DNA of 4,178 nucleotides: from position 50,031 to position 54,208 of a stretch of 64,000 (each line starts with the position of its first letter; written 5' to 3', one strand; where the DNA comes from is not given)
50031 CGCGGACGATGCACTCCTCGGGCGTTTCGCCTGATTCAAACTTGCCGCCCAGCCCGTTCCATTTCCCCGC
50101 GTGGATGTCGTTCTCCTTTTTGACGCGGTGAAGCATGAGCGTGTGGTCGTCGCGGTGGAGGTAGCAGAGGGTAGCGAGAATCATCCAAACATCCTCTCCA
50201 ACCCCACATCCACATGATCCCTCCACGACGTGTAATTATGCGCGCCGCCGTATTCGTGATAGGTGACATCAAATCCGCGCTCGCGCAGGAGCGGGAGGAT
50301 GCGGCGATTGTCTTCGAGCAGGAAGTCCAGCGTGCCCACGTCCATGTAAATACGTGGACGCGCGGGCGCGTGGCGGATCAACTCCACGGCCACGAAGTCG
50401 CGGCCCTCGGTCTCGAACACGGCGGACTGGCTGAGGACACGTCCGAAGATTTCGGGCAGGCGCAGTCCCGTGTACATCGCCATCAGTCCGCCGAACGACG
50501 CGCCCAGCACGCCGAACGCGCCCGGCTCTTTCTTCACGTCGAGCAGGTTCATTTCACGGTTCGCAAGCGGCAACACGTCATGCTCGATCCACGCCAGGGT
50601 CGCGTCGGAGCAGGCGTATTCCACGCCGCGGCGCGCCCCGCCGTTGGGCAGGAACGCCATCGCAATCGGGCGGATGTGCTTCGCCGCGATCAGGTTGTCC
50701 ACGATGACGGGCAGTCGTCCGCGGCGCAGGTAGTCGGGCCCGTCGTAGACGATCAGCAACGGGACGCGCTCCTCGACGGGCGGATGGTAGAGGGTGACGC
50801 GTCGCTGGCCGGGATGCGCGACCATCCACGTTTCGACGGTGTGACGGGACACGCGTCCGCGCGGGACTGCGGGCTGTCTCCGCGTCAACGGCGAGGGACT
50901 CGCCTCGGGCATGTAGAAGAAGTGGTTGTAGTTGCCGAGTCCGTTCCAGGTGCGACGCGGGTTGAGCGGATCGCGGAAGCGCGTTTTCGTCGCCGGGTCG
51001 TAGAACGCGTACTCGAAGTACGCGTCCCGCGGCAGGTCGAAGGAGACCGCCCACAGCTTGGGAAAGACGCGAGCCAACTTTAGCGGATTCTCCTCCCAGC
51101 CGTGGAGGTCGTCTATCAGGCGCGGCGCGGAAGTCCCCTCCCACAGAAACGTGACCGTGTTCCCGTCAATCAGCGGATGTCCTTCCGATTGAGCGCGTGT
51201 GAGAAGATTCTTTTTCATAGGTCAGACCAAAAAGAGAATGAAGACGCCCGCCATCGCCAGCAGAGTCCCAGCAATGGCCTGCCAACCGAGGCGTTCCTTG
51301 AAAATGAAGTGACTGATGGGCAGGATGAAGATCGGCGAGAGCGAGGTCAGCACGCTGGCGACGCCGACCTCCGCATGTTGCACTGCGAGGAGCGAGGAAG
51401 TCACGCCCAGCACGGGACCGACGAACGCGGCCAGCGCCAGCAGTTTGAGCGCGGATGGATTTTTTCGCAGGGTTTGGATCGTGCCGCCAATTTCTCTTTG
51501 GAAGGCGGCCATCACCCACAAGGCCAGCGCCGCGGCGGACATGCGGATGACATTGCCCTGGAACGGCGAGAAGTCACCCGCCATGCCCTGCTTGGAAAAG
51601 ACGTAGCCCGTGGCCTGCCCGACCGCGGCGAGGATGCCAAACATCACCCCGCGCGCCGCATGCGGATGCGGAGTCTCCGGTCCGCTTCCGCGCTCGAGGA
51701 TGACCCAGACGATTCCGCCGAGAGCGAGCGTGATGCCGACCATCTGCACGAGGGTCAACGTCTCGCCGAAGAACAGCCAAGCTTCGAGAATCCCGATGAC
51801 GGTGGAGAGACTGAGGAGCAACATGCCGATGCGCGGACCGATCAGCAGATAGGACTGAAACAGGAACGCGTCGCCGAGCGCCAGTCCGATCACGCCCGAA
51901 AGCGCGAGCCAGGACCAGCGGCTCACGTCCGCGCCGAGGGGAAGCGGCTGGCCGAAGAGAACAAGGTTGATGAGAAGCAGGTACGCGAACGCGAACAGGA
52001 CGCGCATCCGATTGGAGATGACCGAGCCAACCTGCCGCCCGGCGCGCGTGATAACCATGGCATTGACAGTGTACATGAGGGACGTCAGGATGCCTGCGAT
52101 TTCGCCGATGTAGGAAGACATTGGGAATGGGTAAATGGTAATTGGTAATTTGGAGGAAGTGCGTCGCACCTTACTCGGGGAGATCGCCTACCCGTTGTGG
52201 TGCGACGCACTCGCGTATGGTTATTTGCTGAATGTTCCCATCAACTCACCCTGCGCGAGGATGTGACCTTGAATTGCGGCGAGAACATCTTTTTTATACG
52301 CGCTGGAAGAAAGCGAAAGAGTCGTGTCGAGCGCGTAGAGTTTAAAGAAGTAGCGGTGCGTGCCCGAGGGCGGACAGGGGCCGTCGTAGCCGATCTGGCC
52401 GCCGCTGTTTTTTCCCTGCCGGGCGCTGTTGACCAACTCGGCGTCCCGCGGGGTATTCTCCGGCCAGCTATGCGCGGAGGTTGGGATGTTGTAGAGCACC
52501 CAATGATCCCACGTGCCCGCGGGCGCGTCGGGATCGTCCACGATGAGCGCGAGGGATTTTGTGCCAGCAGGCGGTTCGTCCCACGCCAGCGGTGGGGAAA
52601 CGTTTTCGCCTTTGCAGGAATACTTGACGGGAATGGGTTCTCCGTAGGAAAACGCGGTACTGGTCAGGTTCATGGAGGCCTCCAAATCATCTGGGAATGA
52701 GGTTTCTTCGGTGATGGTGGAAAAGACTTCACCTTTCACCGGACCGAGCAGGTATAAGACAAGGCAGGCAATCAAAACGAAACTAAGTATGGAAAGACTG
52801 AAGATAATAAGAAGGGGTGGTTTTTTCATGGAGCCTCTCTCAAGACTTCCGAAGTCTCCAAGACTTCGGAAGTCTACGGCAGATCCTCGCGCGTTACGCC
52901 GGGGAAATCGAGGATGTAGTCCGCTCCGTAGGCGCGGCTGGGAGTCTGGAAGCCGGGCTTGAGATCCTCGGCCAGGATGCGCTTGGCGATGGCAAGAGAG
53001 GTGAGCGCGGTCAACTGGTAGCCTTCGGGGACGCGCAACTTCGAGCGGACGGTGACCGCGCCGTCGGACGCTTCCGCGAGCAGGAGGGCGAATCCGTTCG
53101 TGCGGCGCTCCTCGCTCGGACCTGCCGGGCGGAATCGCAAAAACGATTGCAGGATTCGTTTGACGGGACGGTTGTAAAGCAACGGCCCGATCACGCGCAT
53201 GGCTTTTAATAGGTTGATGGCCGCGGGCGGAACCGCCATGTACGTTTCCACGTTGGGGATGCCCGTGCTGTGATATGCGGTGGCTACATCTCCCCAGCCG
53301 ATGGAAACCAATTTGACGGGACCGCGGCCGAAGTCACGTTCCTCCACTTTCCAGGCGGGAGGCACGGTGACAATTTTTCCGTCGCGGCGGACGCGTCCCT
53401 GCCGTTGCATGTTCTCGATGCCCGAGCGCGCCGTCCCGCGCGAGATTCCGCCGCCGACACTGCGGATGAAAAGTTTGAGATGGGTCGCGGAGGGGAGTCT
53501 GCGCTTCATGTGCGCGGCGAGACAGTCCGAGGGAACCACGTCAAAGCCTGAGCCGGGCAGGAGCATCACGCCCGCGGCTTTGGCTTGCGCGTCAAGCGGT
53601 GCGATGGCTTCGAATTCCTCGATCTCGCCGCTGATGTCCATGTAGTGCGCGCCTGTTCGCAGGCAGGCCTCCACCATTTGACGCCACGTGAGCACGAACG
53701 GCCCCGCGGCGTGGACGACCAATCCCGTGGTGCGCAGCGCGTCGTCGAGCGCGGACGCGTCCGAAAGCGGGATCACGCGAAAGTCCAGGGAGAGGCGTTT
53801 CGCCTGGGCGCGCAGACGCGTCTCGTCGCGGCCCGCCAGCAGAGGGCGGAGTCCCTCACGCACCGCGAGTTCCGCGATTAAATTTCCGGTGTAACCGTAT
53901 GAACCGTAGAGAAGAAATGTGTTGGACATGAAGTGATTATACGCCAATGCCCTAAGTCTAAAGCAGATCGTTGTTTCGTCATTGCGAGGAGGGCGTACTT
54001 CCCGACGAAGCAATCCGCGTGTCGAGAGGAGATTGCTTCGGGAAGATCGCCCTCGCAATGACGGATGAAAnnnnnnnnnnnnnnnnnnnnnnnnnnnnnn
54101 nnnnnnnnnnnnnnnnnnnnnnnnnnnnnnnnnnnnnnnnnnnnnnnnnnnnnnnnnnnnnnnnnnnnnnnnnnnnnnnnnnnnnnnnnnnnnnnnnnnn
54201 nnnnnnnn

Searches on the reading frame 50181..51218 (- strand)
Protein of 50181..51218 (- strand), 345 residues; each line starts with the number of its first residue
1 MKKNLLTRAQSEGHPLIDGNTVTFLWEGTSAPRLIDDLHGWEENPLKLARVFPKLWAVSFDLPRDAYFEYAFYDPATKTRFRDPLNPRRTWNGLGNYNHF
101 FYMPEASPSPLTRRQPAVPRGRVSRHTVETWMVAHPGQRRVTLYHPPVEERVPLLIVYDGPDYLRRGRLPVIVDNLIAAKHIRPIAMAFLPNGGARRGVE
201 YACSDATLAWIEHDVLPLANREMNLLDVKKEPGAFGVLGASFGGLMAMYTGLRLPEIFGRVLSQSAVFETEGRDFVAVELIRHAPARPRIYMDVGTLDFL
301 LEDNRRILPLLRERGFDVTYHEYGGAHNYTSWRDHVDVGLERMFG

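Call 78: search_protein_families(library=pfam, proteins=[window:50181-51218:-], max_evalue=0.001)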
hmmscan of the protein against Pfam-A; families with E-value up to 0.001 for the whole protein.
window:50181-51218:- (345 aa): 1 family
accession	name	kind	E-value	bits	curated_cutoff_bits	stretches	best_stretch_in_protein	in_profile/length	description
PF00756.26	Esterase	-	2.5e-20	73.8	22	1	138-337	7-245/251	Putative esterase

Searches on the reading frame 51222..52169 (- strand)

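Call 78: search_protein_families(library=pfam, proteins=[window:51222-52169:-], max_evalue=0.001)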
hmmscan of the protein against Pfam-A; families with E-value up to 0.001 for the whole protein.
window:51222-52169:- (315 aa): 1 family
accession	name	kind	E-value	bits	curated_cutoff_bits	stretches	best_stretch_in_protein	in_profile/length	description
PF00892.27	EamA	-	2.7e-36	125.2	28.2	2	173-313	2-134/135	EamA-like transporter family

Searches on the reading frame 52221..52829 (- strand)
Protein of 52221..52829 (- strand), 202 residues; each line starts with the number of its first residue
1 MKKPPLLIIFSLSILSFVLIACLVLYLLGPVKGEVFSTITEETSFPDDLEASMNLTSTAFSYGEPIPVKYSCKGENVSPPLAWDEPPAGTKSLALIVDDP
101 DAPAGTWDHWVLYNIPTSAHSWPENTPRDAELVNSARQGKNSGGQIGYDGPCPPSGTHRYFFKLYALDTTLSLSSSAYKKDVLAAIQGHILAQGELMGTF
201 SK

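Call 78: search_protein_families(library=pfam, proteins=[window:52221-52829:-], max_evalue=0.001)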
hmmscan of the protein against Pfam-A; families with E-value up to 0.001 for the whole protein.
window:52221-52829:- (202 aa): 1 family
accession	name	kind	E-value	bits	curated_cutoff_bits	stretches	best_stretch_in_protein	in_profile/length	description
PF01161.25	PBP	-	6.9e-46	156.4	24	1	66-200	2-135/135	Phosphatidylethanolamine-binding protein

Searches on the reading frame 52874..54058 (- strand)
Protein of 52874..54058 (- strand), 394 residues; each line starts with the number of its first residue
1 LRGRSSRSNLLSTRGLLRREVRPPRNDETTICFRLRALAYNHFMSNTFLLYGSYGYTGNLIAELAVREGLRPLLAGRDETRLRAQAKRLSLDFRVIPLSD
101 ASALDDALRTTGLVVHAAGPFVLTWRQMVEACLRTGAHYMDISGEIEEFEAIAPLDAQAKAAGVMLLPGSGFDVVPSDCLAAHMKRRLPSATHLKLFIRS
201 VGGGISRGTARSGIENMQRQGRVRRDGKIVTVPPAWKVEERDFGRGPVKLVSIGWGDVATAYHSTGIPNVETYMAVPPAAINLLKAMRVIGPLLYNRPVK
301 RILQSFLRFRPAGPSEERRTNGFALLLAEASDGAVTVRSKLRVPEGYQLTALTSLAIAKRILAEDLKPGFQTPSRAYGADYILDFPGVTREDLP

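Call 78: search_protein_families(library=pfam, proteins=[window:52874-54058:-], max_evalue=0.001)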
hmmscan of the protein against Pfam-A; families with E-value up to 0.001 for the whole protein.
window:52874-54058:- (394 aa): 1 family
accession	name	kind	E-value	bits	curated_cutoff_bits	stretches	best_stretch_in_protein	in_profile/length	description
PF03435.24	Sacchrp_dh_NADP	-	4.2e-13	50.2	25.1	1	49-166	2-128/129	Saccharopine dehydrogenase NADP binding domain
